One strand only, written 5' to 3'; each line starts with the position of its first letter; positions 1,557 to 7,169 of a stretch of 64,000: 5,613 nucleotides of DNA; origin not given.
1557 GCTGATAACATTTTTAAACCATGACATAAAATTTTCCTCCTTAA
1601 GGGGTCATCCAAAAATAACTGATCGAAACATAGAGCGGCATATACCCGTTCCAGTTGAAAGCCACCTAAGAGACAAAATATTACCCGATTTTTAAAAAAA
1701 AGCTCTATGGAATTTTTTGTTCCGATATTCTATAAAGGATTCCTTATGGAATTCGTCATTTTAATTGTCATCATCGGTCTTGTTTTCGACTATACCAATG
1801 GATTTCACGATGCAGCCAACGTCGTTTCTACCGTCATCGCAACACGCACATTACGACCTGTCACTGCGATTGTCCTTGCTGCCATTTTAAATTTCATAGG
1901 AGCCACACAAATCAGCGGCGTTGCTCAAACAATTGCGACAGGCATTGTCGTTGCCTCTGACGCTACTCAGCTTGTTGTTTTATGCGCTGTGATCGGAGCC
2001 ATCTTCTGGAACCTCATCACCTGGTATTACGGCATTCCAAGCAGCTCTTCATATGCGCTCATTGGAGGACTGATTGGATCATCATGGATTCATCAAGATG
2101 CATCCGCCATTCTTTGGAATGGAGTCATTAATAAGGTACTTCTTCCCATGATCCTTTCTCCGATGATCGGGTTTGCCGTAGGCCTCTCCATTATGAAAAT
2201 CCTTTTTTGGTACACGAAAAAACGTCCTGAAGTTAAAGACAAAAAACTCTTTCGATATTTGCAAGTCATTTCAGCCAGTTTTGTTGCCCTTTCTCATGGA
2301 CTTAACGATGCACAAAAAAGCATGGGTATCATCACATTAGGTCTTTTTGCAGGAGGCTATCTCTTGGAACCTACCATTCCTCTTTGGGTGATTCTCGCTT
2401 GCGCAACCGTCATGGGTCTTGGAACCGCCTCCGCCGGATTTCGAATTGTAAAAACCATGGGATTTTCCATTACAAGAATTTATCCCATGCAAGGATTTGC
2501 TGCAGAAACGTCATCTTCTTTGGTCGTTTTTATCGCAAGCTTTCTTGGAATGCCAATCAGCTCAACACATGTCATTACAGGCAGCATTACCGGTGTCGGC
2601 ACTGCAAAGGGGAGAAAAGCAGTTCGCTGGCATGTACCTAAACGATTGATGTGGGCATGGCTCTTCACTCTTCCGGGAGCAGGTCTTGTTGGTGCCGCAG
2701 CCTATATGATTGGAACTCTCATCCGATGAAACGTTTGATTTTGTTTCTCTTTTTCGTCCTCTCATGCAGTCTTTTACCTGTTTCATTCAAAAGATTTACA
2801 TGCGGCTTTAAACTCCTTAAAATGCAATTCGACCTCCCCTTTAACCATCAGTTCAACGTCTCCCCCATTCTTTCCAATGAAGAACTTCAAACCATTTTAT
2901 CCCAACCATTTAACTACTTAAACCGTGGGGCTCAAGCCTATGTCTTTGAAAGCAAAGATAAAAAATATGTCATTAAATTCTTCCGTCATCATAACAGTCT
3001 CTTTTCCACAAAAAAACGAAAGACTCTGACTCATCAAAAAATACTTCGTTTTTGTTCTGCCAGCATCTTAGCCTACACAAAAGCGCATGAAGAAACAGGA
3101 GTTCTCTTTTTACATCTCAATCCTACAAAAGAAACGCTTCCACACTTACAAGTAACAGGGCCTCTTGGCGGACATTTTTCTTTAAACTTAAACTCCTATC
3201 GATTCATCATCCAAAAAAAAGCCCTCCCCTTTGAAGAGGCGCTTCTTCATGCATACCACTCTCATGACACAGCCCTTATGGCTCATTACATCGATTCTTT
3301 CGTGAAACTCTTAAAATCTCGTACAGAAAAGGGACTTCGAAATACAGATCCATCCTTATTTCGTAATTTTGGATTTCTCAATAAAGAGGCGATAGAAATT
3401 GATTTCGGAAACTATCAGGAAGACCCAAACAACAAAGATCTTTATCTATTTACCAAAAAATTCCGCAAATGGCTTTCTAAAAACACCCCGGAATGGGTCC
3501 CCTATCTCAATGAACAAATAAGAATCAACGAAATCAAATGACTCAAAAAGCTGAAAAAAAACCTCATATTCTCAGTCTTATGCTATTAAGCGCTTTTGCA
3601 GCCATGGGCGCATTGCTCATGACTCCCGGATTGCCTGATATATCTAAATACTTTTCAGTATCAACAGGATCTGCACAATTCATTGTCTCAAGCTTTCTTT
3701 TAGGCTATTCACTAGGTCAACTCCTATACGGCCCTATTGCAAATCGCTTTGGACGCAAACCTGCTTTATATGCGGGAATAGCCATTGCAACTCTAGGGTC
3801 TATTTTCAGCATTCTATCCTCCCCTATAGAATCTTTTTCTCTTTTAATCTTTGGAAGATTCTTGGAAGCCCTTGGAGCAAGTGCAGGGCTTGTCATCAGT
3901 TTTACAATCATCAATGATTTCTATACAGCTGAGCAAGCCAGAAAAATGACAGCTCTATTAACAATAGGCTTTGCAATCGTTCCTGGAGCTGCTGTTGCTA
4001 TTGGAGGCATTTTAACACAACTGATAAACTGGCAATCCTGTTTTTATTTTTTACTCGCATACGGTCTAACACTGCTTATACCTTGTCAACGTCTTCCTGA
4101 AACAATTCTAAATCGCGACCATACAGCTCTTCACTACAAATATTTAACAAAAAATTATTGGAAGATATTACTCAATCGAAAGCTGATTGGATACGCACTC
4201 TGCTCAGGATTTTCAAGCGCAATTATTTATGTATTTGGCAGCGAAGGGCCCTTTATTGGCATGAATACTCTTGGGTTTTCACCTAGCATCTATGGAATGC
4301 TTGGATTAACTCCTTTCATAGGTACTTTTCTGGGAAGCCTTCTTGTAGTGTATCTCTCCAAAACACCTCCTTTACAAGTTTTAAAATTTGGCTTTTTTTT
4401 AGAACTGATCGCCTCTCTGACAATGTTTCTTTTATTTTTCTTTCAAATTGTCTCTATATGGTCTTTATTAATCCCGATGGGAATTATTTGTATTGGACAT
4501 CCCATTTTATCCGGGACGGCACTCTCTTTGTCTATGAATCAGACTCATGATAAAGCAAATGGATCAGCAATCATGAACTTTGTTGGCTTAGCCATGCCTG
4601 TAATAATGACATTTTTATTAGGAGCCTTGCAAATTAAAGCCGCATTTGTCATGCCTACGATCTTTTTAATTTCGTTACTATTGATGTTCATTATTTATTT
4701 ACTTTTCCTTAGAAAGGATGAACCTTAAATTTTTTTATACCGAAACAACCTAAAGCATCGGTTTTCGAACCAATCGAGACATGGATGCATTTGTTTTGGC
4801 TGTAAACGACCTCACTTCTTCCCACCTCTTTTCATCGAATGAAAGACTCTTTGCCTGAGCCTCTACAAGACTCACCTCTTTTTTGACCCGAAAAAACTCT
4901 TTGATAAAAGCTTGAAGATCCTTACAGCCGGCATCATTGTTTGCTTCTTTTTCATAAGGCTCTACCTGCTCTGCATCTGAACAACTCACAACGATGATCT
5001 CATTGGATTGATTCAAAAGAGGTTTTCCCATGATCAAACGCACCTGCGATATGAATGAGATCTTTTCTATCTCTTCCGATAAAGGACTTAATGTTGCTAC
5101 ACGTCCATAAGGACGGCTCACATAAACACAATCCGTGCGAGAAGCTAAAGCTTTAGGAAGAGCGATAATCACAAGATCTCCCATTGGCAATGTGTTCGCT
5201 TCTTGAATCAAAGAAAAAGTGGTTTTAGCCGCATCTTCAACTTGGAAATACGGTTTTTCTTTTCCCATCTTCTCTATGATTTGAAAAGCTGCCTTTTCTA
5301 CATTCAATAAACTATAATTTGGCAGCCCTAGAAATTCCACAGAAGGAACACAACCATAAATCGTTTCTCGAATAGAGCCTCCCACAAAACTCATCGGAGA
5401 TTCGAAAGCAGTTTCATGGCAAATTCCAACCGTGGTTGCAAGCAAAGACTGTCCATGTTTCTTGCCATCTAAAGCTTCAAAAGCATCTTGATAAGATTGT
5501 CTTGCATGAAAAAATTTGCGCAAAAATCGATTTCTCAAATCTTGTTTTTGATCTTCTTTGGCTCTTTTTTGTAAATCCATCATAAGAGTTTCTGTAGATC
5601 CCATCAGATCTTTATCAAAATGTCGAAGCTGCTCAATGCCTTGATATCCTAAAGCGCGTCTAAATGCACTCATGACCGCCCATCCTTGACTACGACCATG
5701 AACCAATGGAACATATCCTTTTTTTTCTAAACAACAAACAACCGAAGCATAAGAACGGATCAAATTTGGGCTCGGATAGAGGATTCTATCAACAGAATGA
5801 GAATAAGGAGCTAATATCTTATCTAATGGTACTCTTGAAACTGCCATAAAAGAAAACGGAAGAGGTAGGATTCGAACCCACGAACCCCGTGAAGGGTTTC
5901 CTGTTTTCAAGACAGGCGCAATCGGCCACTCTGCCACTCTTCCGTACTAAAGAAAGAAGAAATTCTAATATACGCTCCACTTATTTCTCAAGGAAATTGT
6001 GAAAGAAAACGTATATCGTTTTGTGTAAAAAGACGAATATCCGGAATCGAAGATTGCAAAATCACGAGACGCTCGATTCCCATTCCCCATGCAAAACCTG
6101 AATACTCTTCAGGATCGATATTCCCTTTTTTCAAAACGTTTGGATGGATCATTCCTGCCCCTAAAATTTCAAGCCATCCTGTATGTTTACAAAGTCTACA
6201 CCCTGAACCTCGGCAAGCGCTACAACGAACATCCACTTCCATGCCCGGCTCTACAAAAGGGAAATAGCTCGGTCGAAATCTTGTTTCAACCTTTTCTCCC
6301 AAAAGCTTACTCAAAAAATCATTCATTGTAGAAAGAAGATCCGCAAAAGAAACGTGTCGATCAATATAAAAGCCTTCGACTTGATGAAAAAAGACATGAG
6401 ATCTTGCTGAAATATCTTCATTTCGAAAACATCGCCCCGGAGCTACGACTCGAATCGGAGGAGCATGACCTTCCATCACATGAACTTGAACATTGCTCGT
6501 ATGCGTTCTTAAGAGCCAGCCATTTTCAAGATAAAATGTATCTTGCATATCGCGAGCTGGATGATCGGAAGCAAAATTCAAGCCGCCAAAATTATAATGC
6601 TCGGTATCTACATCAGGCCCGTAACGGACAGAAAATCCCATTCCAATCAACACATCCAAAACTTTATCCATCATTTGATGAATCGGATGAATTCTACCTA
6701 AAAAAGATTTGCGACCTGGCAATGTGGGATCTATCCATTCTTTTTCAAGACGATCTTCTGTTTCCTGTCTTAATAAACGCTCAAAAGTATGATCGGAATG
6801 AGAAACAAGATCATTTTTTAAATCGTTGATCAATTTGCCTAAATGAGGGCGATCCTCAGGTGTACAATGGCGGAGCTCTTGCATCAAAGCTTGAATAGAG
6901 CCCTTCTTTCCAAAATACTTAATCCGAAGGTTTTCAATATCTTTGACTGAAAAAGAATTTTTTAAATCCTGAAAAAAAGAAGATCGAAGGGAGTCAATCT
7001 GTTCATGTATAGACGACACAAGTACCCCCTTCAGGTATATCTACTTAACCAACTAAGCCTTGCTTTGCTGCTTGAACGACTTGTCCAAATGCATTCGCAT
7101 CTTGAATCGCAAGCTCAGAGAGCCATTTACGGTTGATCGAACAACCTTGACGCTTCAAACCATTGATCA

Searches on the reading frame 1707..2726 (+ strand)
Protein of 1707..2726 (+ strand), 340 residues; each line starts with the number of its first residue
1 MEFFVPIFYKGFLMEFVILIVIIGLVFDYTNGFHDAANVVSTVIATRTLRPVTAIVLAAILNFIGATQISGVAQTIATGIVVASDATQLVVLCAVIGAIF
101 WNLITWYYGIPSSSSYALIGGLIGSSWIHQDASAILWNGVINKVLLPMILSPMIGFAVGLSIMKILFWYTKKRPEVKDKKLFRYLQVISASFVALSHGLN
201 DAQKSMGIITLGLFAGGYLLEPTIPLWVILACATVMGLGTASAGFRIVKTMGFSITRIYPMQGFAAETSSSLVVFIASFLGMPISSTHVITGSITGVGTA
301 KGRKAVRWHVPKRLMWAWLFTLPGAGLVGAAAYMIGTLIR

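Call 78: search_protein_families(library=pfam, proteins=[window:1707-2726:+], max_evalue=0.00001)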
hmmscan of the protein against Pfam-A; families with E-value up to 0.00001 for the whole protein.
window:1707-2726:+ (340 aa): 1 family
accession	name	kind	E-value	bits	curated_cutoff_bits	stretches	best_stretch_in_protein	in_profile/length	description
PF01384.25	PHO4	-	2.4e-91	306.8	33.7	1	31-329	1-350/350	Phosphate transporter family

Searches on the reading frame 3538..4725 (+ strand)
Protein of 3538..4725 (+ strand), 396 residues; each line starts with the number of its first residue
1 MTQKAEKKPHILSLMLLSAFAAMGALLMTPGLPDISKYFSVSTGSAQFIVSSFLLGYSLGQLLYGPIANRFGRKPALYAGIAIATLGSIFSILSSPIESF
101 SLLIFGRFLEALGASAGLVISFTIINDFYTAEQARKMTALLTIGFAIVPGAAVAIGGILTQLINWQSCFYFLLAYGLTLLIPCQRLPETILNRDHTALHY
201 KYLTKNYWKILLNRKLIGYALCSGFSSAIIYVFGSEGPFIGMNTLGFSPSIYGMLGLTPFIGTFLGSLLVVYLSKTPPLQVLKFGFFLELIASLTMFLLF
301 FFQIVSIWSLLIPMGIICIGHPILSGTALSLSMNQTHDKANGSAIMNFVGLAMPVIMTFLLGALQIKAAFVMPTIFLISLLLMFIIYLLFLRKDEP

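Call 78: search_protein_families(library=pfam, proteins=[window:3538-4725:+], max_evalue=0.00001)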
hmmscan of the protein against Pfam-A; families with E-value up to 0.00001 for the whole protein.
window:3538-4725:+ (396 aa): 2 families
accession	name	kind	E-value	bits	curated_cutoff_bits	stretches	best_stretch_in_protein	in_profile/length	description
PF07690.21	MFS_1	-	6.2e-34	117.9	33.4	1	14-350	1-339/347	Major Facilitator Superfamily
PF00083.30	Sugar_tr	-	6.5e-11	42.2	22.3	1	42-189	44-194/452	Sugar (and other) transporter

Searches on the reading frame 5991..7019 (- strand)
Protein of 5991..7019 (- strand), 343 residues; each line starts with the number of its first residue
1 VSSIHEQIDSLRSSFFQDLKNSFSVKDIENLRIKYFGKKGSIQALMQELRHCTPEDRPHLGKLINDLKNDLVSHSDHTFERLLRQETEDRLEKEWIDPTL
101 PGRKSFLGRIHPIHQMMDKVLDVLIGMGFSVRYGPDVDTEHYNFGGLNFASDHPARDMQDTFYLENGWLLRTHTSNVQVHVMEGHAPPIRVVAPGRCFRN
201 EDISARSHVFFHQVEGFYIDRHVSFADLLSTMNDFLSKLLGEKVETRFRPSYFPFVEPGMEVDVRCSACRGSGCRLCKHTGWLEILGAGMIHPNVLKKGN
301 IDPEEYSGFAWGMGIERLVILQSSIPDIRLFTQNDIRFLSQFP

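Call 78: search_protein_families(library=pfam, proteins=[window:5991-7019:-], max_evalue=0.00001)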
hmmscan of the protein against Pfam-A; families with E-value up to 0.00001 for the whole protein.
window:5991-7019:- (343 aa): 2 families
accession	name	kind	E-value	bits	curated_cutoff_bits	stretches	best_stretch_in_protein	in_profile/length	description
PF01409.25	tRNA-synt_2d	-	8e-90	301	19.8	1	96-342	2-246/246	tRNA synthetases class II core domain (F)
PF02912.23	Phe_tRNA-synt_N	-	1.5e-16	60.5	22.3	1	25-91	3-69/69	Aminoacyl tRNA synthetase class II, N-terminal domain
